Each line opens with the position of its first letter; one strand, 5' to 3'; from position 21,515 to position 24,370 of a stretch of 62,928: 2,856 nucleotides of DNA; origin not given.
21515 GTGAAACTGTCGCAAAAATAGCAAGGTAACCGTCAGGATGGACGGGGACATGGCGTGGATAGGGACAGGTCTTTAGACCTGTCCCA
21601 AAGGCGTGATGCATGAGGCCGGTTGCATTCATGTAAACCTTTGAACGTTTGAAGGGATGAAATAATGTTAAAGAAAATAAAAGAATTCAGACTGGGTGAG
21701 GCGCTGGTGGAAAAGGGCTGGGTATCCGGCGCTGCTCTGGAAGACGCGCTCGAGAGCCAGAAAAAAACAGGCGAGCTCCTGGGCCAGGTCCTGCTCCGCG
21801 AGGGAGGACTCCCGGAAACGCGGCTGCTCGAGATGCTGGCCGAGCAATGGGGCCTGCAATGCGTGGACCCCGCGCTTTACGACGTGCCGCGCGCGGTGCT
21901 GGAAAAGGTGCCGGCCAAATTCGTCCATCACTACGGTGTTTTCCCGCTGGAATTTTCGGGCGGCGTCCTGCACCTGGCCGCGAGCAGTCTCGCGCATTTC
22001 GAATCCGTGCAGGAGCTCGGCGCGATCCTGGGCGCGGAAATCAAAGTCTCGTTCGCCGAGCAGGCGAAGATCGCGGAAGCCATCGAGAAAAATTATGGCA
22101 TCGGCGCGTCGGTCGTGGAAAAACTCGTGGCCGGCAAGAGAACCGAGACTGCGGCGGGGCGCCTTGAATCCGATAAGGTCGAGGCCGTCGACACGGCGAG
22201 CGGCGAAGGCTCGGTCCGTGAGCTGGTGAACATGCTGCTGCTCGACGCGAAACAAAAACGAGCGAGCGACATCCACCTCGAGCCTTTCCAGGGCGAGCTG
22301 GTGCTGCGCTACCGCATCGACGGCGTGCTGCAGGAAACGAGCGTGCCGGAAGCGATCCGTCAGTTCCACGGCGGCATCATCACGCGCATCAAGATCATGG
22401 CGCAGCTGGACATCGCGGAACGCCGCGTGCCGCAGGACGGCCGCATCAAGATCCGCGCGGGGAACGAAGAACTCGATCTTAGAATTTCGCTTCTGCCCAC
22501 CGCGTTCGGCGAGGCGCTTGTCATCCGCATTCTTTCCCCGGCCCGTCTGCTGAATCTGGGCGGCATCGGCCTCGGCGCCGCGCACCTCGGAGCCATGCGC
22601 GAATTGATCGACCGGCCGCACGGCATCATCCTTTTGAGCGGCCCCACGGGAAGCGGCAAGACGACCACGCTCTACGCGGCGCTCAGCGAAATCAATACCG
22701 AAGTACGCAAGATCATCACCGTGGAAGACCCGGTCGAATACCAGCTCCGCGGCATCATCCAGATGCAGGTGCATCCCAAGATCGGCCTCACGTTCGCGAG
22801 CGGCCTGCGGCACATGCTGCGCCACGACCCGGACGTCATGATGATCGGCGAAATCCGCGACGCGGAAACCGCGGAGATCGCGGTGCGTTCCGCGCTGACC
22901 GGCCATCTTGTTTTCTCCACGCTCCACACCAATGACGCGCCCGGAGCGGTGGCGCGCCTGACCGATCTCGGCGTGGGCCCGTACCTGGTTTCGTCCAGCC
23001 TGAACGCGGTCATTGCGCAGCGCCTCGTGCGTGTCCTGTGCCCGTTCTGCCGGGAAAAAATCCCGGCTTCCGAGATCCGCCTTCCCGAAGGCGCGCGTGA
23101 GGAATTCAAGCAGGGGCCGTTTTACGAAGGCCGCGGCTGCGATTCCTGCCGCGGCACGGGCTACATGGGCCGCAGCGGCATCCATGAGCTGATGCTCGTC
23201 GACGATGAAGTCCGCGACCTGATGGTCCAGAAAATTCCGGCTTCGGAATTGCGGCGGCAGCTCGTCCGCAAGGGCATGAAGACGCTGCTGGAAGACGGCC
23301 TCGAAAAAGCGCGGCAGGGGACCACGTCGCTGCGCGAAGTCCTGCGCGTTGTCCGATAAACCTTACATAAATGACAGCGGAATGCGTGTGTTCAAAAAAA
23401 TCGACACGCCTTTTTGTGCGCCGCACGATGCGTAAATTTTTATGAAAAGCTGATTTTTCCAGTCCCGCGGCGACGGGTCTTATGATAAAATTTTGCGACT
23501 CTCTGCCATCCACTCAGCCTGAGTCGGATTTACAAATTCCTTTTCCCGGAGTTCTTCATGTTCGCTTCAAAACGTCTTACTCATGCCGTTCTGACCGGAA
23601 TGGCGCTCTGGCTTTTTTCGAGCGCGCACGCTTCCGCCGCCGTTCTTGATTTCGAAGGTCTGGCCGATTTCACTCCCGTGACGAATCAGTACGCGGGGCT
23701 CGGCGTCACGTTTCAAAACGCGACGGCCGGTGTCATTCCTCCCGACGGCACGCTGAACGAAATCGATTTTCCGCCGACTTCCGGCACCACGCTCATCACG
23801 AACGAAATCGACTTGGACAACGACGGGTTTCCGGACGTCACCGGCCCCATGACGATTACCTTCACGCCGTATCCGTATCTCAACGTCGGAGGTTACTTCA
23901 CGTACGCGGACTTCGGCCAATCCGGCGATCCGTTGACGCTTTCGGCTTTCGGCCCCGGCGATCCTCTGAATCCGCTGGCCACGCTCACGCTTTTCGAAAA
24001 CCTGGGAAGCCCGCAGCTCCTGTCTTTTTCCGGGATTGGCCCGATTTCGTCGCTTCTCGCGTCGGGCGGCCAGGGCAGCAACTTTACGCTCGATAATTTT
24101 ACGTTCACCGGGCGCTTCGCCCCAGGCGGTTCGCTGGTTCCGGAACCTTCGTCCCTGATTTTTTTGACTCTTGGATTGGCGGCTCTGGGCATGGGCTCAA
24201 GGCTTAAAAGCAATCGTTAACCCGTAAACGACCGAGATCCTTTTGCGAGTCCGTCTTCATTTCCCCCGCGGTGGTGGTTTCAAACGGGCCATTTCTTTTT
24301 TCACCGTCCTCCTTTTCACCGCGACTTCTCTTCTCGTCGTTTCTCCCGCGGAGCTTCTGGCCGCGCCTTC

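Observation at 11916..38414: T2SS-like operon physically fused to a PEP-CTERM protein, two >2000-aa Ig-repeat proteins and a lectin-like protein: candidate dedicated secretion/adhesion island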

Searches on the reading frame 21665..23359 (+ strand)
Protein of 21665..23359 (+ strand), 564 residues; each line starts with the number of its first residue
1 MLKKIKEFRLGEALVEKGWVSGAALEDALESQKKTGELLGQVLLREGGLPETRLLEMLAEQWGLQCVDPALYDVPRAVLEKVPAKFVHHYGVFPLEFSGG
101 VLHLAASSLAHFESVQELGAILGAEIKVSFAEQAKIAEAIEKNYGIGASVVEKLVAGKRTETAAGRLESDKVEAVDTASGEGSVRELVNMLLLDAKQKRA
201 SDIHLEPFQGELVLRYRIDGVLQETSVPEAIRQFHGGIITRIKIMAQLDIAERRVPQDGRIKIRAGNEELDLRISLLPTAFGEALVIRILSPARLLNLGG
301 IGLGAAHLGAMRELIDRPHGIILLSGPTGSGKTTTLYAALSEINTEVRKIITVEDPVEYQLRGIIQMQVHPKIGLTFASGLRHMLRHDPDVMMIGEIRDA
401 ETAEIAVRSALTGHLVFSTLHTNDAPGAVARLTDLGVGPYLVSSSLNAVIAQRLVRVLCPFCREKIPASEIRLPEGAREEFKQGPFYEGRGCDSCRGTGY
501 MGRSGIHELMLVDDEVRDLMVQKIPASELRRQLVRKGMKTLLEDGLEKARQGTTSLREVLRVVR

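Call 5: search_protein_families(library=pfam, proteins=[window:21665-23359:+], max_evalue=0.01)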
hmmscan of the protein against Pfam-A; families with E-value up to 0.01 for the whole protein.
window:21665-23359:+ (564 aa): 7 families
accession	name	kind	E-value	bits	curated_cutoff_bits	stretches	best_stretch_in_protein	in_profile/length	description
PF00437.27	T2SSE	-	3.2e-130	434.5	24.9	1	179-561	3-370/370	Type II/IV secretion system protein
PF05157.20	MshEN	-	3.3e-13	49.9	23.1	1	62-147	1-87/90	MshEN domain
PF13604.12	AAA_30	-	1.9e-05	24.9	27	0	309-346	8-45/191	AAA domain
PF13401.12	AAA_22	-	0.00036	21.3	27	1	318-365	4-51/130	AAA domain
PF25199.1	nSTAND_NTPase5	-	0.00067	19.9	34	1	317-356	39-79/145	Novel STAND NTPase 5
PF13191.12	AAA_16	-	0.00082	20.3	32.6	1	315-359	16-63/167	AAA ATPase domain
PF00004.35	AAA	-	0.0088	16.9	21.2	0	322-350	1-29/131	ATPase family associated with various cellular activities (AAA)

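Call 11: search_protein_families(library=ncbifam, proteins=[window:21665-23359:+], max_evalue=0.01)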
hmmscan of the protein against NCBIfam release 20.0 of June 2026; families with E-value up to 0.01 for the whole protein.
window:21665-23359:+ (564 aa): 23 families
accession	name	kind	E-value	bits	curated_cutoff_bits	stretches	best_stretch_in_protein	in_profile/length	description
TIGR02533.1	type_II_gspE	equivalog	1.7e-171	571.2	630.25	1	80-562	2-485/486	type II secretion system ATPase GspE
TIGR02538.1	type_IV_pilB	equivalog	2.5e-159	531.5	675.65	1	10-563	2-562/564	type IV-A pilus assembly ATPase PilB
NF053534.1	T4PilAsmATPsTfpB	equivalog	1.8e-131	439.4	850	1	49-563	63-582/584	type IV pilus assembly ATPase TfpB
NF007755.0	PRK10436.1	equivalog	4.4e-129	431.1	617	1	88-563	15-459/465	type II secretion system protein GspE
NF041000.1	ATPase_ComGA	equivalog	5.3e-78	261.7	300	1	191-456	3-266/267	competence type IV pilus ATPase ComGA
TIGR01420.1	pilT_fam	subfamily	1.1e-49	169.5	319.1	1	190-456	4-269/343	PilT/PilU family type 4a pilus ATPase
TIGR02525.1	plasmid_TraJ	equivalog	6.6e-24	84.6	368.3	1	317-433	147-270/372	plasmid transfer ATPase TraJ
TIGR02524.1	dot_icm_DotB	equivalog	6.8e-21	74.8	463.3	1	313-433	128-257/358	Dot/Icm type IV secretion system ATPase DotB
TIGR02782.1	TrbB_P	equivalog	5.6e-16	58.7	304.55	1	305-435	123-255/303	P-type conjugative transfer ATPase TrbB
NF053729.1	c-di-GMP_motif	domain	5.6e-15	54.9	38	1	9-61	1-53/53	cyclic di-GMP-binding domain-containing protein, MshE-related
NF058587.1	archaellum_moto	equivalog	2.5e-14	52.9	550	1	322-456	278-418/527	archaellum flagellar ATPase motor FlaI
NF008411.1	PRK11234.1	equivalog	6.5e-14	51.2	1170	1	8-145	482-618/723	cyclic di-3',5'-guanylate-activated glycosyltransferase NfrB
TIGR03819.1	heli_sec_ATPase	hypoth_equivalog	2.2e-13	50.1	373.15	1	281-455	138-320/340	TadA family conjugal transfer-associated ATPase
TIGR02788.1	VirB11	equivalog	1e-12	47.7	249.95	1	322-435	147-265/308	P-type DNA transfer ATPase VirB11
NF010469.0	PRK13894.1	subfamily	4.1e-12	46.1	508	1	317-435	147-267/320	conjugal transfer ATPase TrbB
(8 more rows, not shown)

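Call 21: find_related_loci(query=window:21665-23359:+, collection=genome_contigs, flank=10000)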
Query window:21665-23359:+ (564 aa) in genome_contigs; peptide patterns used: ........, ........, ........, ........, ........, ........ (x = any residue, [..] = any of these).
600 stretches matched a pattern (row limit reached: there are more); 534 encode a relative of the query (tblastn E <= 1e-3); the best 80 are kept; 80 distinct loci.
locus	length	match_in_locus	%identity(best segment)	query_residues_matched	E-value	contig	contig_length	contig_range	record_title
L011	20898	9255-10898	60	1-562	0e+0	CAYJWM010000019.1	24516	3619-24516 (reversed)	MAG TPA_asm: uncultured bacterium isolate ERP125453_co1_477 genome assembly, contig: NODE_1860_length_24516_cov_10.09615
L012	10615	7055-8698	56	1-562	0e+0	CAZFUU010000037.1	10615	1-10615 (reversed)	MAG TPA_asm: uncultured bacterium isolate SRP263991_co7_896 genome assembly, contig: NODE_12589_length_10615_cov_4.28172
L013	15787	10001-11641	57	1-562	0e+0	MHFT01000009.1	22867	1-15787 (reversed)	MAG: Omnitrophica bacterium RIFCSPLOWO2_12_FULL_50_11 rifcsplowo2_12_scaffold_11229, whole genome shotgun sequence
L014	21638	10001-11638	58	1-562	0e+0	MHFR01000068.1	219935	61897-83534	MAG: Omnitrophica bacterium RIFCSPLOWO2_12_FULL_44_17 rifcsplowo2_12_scaffold_94, whole genome shotgun sequence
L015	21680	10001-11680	47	10-562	1e-172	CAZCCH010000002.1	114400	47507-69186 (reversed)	MAG TPA_asm: uncultured Planctomycetia bacterium isolate SRP077602_co2_372 genome assembly, contig: NODE_186_length_1144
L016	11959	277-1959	47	8-562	3e-168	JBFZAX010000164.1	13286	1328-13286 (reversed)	MAG: Candidatus Omnitrophota bacterium isolate PPR_0478 k121_7097146, whole genome shotgun sequence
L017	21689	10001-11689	45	5-562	3e-162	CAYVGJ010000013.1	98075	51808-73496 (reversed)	MAG TPA_asm: uncultured bacterium isolate binchicken_co20_225 genome assembly, contig: NODE_574_length_98075_cov_37.2864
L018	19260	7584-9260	45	9-564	7e-147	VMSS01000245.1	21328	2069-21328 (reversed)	MAG: Desulfurivibrio sp. isolate S2_56 k141_440129, whole genome shotgun sequence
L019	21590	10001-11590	43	10-563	9e-144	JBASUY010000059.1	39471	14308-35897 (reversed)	MAG: Candidatus Omnitrophota bacterium isolate MFD13470_ilm_asm_bin9 k127_81156, whole genome shotgun sequence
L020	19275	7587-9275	44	6-564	4e-143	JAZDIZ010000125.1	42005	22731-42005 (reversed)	MAG: Pseudomonadota bacterium isolate MEGAHIT-group-0.441 k141_14494366, whole genome shotgun sequence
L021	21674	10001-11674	43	9-562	9e-141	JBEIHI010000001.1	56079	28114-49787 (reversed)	MAG: Bacteriovoracaceae bacterium isolate Sample-102-S76-bin-194 Sample_102_S76-bin_194-k141_2375461, whole genome shotg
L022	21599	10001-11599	45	31-562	1e-140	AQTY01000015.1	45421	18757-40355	Candidatus Nitromaritima sp. SCGC AAA288-L16 A288L16DRAFT_Contig_0008_.15_C, whole genome shotgun sequence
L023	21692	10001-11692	44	9-562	7e-140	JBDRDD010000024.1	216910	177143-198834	MAG: bacterium isolate MEGAHIT-group-1.232 k141_9340370, whole genome shotgun sequence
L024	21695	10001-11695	42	5-562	5e-139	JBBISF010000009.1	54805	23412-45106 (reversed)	MAG: Verrucomicrobiia bacterium isolate PFF170222_bin_367 NODE_547_length_54805_cov_5.422009, whole genome shotgun seque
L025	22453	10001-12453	44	9-561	2e-138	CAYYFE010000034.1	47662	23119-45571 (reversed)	MAG TPA_asm: uncultured Solibacteraceae bacterium isolate binchicken_co276_66 genome assembly, contig: NODE_734_length_4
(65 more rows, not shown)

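Call 33: search_protein_families(library=pfam, proteins=[L011:11021-12247:+, L011:12633-14126:+, L011:14123-15022:+, L011:15074-16078:+, L011:17123-19420:+, L014:11799-13622:+, L014:14078-14806:+, L014:15355-16266:+, L014:17402-18979:+, L013:11724-15527:+], max_evalue=0.001)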
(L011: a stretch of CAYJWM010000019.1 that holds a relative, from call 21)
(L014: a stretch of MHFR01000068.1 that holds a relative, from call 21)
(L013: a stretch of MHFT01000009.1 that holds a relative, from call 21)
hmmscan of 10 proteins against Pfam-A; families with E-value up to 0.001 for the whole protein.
L011:11021-12247:+ (408 aa): 5 families
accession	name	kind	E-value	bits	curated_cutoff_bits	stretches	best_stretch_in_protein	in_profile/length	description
PF13202.12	EF-hand_5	-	6.1e-10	38.5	25.9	1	143-157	6-20/25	EF hand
PF00036.39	EF-hand_1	-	7.4e-07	28.7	25.4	0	143-157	7-21/29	EF hand domain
PF00404.24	Dockerin_1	-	3.7e-06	27.5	22.9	0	138-156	29-47/57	Dockerin type I domain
PF13405.12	EF-hand_6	-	1.1e-05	25.2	25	0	143-157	7-21/30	EF-hand domain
PF13499.12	EF-hand_7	-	1.8e-05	25.4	30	0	143-196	9-61/67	EF-hand domain pair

L011:12633-14126:+ (497 aa): 3 families
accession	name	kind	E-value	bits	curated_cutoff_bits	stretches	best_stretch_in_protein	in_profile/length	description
PF07685.20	GATase_3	-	4e-51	173.9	27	1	256-436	2-194/196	CobB/CobQ-like glutamine amidotransferase domain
PF13500.12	AAA_26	-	8.6e-22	78.4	27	1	4-230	1-195/198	AAA domain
PF01656.29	CbiA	-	1.1e-21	77.5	25.4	1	6-235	1-121/125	CobQ/CobB/MinD/ParA nucleotide binding domain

L011:14123-15022:+ (299 aa): 1 family
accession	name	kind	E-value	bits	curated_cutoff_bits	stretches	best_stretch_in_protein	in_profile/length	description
PF01497.23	Peripla_BP_2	-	1.7e-32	113.1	27.5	1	32-263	1-234/235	Periplasmic binding protein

L011:15074-16078:+ (334 aa): 1 family
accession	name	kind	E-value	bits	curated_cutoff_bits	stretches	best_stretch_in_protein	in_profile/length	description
PF01032.23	FecCD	-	1.5e-88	297.3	26.5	1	27-327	2-311/311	FecCD transport family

L011:17123-19420:+ (765 aa): 2 families
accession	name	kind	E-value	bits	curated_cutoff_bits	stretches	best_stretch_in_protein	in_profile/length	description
PF00593.30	TonB_dep_Rec_b-barrel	-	4.1e-40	139.4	27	1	320-720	57-436/436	TonB dependent receptor-like, beta-barrel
PF07715.20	Plug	-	3e-19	69.9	23.9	1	87-195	2-107/107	TonB-dependent Receptor Plug Domain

L014:11799-13622:+ (607 aa): 2 families
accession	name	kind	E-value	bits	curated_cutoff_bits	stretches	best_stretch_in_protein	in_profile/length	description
PF00821.23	PEPCK_GTP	-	5e-161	535.9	23.8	1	231-598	1-357/357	Phosphoenolpyruvate carboxykinase C-terminal P-loop domain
PF17297.7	PEPCK_N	-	1.2e-90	303.4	23.8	1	18-226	1-217/218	Phosphoenolpyruvate carboxykinase N-terminal domain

L014:14078-14806:+ (242 aa): 1 family
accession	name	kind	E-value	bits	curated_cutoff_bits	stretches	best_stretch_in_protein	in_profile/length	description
PF00072.30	Response_reg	-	4.7e-16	59.4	30.2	1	120-228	1-106/111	Response regulator receiver domain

L014:15355-16266:+ (303 aa): 3 families
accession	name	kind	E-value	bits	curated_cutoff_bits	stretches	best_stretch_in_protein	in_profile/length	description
PF13469.12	Sulfotransfer_3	-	3.7e-07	31.1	27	1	7-50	1-41/216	Sulfotransferase family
PF00685.33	Sulfotransfer_1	-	6.5e-07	29.4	22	1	7-204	2-182/255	Sulfotransferase domain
PF17784.7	Sulfotransfer_4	-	0.00075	19.8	22.8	0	10-216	3-211/215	Sulfotransferase domain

L014:17402-18979:+ (525 aa): 0 families

L013:11724-15527:+ (1267 aa): 8 families
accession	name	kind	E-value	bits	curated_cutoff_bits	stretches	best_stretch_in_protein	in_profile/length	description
PF00082.27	Peptidase_S8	-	1.5e-48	166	21.8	1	253-560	1-273/288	Subtilase family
PF13517.12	FG-GAP_3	-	3.5e-43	146.5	26.9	6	914-972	1-61/61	FG-GAP-like repeat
PF01839.29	FG-GAP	-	3.1e-27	94.4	22.1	1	757-779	3-25/37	FG-GAP repeat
PF13570.13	Beta-prop_ACSF4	-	1.8e-19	70.8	133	2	708-960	5-223/329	Beta-alanine-activating enzyme, beta-propeller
PF14783.12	BBS2_Mid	-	5.3e-17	62.3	27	0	1057-1082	3-28/108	Ciliary BBSome complex subunit 2, middle region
PF15907.11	Itfg2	-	1.4e-16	61.1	27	0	714-738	80-104/330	Integrin-alpha FG-GAP repeat-containing protein 2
PF25292.1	Beta-prop_CGLA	-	2.5e-08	34.2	26.8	0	715-790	37-108/316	Lambda-carrageenase beta-propeller domain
PF23743.1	Beta-prop_BBS7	-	1.8e-05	24.7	27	0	1014-1088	180-256/299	BBS7 beta-propeller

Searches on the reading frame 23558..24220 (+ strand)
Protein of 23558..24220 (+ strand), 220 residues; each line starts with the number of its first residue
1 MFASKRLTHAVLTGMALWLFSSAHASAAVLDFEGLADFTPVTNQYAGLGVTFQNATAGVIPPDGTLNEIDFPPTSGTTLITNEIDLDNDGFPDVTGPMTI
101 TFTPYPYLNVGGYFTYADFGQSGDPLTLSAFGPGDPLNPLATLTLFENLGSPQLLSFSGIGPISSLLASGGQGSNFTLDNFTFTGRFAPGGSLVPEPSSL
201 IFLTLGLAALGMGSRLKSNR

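Call 5: search_protein_families(library=pfam, proteins=[window:23558-24220:+], max_evalue=0.01)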
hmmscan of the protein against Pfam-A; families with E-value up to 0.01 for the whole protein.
window:23558-24220:+ (220 aa): 1 family
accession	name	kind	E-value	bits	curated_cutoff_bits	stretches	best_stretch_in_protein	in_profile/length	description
PF07589.16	PEP-CTERM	-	4.1e-05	23.9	20.7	1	194-215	2-22/24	PEP-CTERM motif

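Call 11: search_protein_families(library=ncbifam, proteins=[window:23558-24220:+], max_evalue=0.01)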
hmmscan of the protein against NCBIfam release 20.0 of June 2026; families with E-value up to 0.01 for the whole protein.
window:23558-24220:+ (220 aa): 3 families
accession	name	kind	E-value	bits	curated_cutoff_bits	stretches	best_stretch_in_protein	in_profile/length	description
NF038120.1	PEP_CTERM_QFxxD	subfamily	0.00021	21.2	80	1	171-214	178-211/215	NF038120 family PEP-CTERM protein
NF038129.1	PEP_NF038129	equivalog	0.00058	19.8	65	1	171-215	150-192/194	NF038129 family PEP-CTERM protein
NF038125.1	PEP_CTERM_THxN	subfamily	0.0015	18.2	85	1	180-215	210-244/246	THxN family PEP-CTERM protein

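Call 12: find_encoding_contigs(protein=window:23558-24220:+, flank=10000, max_places=6)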
Protein window:23558-24220:+ (220 aa): 2 contigs read that carry it; 2 places shown.
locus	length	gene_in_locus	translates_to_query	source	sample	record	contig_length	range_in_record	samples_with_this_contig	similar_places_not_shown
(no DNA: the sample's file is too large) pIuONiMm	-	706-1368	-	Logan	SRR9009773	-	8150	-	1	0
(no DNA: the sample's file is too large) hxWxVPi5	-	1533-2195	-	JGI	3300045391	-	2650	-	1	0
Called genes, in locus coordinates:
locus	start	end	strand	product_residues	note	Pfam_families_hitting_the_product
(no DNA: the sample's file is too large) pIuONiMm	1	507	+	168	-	?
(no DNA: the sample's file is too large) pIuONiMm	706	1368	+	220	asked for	-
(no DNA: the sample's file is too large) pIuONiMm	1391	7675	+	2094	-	PF17892:Cadherin_5 (faint), PF18911:PKD_4 (faint), PF05345:He_PIG, PF17963:Big_9 (weak), PF13620:CarboxypepD_reg, PF13715:CarbopepD_reg_2, PF00036:EF-hand_1 (faint), PF13202:EF-hand_5 (faint), +1 more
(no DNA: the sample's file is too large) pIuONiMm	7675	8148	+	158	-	?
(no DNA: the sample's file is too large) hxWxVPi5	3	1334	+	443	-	?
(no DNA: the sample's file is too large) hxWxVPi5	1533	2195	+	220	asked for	-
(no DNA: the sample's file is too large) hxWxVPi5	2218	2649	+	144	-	?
